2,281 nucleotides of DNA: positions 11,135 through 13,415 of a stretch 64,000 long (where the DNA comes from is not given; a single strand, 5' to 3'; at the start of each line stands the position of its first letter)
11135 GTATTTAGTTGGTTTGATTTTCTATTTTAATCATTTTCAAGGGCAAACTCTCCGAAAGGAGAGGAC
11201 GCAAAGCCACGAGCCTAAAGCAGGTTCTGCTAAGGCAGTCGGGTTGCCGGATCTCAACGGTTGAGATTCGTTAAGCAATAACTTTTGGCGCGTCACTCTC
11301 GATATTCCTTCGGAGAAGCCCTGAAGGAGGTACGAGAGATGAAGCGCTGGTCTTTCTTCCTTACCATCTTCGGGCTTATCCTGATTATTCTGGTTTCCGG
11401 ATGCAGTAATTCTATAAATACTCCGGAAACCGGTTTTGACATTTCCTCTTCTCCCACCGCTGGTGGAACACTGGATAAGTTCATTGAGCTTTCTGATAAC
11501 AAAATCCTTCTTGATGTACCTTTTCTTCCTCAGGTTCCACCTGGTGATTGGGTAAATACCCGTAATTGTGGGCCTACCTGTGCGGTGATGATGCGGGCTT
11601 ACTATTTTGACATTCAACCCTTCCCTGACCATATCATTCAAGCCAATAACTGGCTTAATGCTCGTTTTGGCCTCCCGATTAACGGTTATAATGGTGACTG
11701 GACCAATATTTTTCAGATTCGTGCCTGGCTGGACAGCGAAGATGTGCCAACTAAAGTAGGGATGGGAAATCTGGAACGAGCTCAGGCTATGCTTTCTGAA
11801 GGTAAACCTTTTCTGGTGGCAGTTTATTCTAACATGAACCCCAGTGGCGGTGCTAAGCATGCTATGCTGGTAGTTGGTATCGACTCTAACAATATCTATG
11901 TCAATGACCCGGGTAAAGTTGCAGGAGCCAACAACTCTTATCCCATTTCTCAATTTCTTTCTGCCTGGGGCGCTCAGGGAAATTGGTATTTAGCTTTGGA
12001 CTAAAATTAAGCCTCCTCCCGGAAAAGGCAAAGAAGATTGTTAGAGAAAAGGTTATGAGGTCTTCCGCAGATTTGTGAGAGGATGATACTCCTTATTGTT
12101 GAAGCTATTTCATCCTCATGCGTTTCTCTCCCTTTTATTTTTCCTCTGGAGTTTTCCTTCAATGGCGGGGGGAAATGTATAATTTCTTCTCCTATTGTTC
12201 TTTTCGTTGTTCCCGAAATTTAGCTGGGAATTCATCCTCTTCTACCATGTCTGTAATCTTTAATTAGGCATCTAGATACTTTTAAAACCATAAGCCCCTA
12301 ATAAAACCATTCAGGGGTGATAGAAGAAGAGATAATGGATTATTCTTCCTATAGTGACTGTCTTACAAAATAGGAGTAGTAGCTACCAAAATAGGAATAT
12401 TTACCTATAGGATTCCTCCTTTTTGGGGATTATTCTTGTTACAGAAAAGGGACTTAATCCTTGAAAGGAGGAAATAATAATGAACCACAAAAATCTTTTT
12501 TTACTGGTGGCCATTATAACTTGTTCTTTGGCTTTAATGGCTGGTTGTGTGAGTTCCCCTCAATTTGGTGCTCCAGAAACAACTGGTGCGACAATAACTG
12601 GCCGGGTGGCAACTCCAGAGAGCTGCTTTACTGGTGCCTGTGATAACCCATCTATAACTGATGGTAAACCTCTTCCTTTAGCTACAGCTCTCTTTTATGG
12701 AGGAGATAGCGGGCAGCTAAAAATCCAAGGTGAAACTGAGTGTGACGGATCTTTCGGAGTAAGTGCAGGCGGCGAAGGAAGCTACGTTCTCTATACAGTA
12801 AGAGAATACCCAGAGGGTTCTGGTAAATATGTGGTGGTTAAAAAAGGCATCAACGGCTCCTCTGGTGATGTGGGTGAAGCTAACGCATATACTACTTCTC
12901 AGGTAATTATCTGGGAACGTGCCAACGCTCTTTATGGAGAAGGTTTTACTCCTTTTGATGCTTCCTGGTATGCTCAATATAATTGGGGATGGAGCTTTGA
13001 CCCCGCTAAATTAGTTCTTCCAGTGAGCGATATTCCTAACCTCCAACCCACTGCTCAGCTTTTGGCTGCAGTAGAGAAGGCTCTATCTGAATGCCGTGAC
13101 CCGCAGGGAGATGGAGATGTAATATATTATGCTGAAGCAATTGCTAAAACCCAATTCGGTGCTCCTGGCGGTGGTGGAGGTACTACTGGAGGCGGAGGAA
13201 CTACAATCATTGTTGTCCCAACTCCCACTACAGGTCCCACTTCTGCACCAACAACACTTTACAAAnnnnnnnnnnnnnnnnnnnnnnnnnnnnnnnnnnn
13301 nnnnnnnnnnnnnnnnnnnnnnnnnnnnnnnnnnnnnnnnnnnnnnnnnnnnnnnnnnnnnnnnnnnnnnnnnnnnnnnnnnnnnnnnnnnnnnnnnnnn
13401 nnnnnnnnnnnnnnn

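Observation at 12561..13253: Duplicated QFGAP motif brackets the adhesin N-terminal domain; the second copy opens a poly-Gly/Thr/Pro hinge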

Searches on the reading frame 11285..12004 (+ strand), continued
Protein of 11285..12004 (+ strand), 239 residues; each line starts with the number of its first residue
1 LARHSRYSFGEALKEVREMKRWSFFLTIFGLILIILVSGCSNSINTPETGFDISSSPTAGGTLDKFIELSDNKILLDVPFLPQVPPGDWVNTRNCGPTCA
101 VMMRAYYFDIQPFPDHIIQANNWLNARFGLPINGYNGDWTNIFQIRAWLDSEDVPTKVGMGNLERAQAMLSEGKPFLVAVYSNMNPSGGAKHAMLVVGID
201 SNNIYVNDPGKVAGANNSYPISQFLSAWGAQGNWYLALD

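Call 77: find_encoding_contigs(protein=P0131, flank=5000, max_places=1)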
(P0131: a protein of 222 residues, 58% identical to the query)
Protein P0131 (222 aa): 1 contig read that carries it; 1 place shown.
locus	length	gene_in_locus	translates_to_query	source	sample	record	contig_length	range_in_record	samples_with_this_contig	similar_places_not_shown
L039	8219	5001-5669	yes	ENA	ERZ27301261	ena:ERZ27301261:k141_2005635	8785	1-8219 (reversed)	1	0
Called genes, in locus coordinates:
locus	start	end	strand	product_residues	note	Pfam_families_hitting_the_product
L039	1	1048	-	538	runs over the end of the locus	?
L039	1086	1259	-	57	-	PF28215:Symport_access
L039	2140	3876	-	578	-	PF05036:SPOR, PF09992:NAGPA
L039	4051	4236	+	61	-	-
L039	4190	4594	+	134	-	PF00072:Response_reg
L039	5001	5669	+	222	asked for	PF13529:Peptidase_C39_2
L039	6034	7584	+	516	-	PF18998:Flg_new_2, PF09479:Flg_new (faint), PF18998:Flg_new_2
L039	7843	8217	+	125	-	?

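Call 78: find_encoding_contigs(protein=P0125, flank=5000, max_places=1)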
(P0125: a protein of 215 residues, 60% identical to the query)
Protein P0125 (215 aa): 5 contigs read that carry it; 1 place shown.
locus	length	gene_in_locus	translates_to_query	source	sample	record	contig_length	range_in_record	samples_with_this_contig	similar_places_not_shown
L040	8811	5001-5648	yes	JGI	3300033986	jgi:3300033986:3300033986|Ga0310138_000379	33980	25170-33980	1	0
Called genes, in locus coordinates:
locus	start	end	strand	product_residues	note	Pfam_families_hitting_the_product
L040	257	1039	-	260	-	PF04055:Radical_SAM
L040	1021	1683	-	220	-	PF13489:Methyltransf_23, PF13847:Methyltransf_31, PF08241:Methyltransf_11, PF08242:Methyltransf_12, PF13649:Methyltransf_25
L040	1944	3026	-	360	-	PF01408:GFO_IDH_MocA, PF02894:GFO_IDH_MocA_C, PF22725:GFO_IDH_MocA_C3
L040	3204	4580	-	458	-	PF01554:MatE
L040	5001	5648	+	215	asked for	PF12385:Peptidase_C70 (faint), PF13529:Peptidase_C39_2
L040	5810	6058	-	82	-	PF03008:DUF234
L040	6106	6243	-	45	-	PF01637:ATPase_2 (weak)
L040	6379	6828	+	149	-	PF04304:DUF454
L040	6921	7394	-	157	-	PF03358:FMN_red (weak), PF12682:Flavodoxin_4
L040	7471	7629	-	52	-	-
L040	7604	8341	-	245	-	-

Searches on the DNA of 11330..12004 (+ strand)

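Call 74: search_rna_families(sources=[L035, L036, L037], threshold=gathering)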
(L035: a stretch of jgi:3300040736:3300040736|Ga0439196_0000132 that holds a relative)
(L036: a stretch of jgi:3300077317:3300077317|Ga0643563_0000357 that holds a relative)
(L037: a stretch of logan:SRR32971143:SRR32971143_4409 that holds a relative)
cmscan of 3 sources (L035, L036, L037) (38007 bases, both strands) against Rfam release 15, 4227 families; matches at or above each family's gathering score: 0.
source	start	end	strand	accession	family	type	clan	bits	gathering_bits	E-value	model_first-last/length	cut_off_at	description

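Call 80: search_rna_families(sources=[L038, L039, L040], threshold=gathering)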
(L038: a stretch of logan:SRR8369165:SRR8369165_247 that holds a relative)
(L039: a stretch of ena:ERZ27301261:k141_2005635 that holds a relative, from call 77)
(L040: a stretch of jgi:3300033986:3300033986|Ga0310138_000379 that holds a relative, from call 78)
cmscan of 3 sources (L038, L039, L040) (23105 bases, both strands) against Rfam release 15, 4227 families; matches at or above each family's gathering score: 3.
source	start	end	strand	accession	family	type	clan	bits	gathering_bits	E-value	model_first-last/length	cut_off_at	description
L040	4840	4927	+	RF01051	c-di-GMP-I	Cis-reg; riboswitch;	CL00126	86.1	35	4.7e-16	1-87/87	no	c-di-GMP-I riboswitch aptamer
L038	4856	4943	+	RF01051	c-di-GMP-I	Cis-reg; riboswitch;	CL00126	81.1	35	8.1e-15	1-87/87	no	c-di-GMP-I riboswitch aptamer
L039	4833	4920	+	RF01051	c-di-GMP-I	Cis-reg; riboswitch;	CL00126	78.9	35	2.7e-14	1-87/87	no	c-di-GMP-I riboswitch aptamer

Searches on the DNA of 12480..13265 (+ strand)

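Call 38: search_rna_families(sources=[L006, L007, L008, L029, L030, L031, L032, L033, L034, L001, L005], threshold=gathering)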
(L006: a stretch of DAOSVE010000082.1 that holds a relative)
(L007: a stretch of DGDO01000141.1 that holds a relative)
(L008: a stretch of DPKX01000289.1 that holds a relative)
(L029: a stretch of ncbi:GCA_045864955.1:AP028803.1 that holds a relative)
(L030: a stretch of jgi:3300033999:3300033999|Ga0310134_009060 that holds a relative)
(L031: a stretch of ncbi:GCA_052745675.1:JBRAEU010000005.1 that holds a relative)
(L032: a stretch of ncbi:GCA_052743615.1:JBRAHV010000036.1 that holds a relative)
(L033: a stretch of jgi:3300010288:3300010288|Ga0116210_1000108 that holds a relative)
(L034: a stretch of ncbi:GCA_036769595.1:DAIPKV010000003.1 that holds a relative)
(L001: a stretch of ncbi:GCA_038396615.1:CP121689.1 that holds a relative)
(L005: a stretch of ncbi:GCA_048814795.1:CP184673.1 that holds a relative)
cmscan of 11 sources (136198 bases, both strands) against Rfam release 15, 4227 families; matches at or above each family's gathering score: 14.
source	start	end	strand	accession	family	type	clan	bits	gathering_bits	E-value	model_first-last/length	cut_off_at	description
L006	162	248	+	RF01051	c-di-GMP-I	Cis-reg; riboswitch;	CL00126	88.4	35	7.8e-16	1-87/87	no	c-di-GMP-I riboswitch aptamer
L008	498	586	+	RF01051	c-di-GMP-I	Cis-reg; riboswitch;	CL00126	85.3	35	4.4e-15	1-87/87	no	c-di-GMP-I riboswitch aptamer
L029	7837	7924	+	RF01051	c-di-GMP-I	Cis-reg; riboswitch;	CL00126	81.8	35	3.2e-14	1-87/87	no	c-di-GMP-I riboswitch aptamer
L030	1841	1928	+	RF01051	c-di-GMP-I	Cis-reg; riboswitch;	CL00126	81.8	35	3.2e-14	1-87/87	no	c-di-GMP-I riboswitch aptamer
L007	8620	8705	+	RF01051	c-di-GMP-I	Cis-reg; riboswitch;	CL00126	81.4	35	4e-14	1-87/87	no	c-di-GMP-I riboswitch aptamer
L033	7852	7936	+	RF01051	c-di-GMP-I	Cis-reg; riboswitch;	CL00126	78.8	35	1.7e-13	1-87/87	no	c-di-GMP-I riboswitch aptamer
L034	7852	7936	+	RF01051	c-di-GMP-I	Cis-reg; riboswitch;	CL00126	78.8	35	1.7e-13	1-87/87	no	c-di-GMP-I riboswitch aptamer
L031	7849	7931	+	RF01051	c-di-GMP-I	Cis-reg; riboswitch;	CL00126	72.8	35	5e-12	1-87/87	no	c-di-GMP-I riboswitch aptamer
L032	2071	2153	+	RF01051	c-di-GMP-I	Cis-reg; riboswitch;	CL00126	72.8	35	5e-12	1-87/87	no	c-di-GMP-I riboswitch aptamer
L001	11003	11076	+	RF00005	tRNA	Gene; tRNA;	CL00001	71.2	29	3.1e-13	1-71/71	no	tRNA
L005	10866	10939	+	RF00005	tRNA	Gene; tRNA;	CL00001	70.4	29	5.2e-13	1-71/71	no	tRNA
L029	12679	12752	-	RF00005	tRNA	Gene; tRNA;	CL00001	65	29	1.6e-11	1-71/71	no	tRNA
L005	15543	15616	+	RF00005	tRNA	Gene; tRNA;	CL00001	63.6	29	3.8e-11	1-71/71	no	tRNA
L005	11743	11814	-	RF00005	tRNA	Gene; tRNA;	CL00001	63.4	29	4.4e-11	1-71/71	no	tRNA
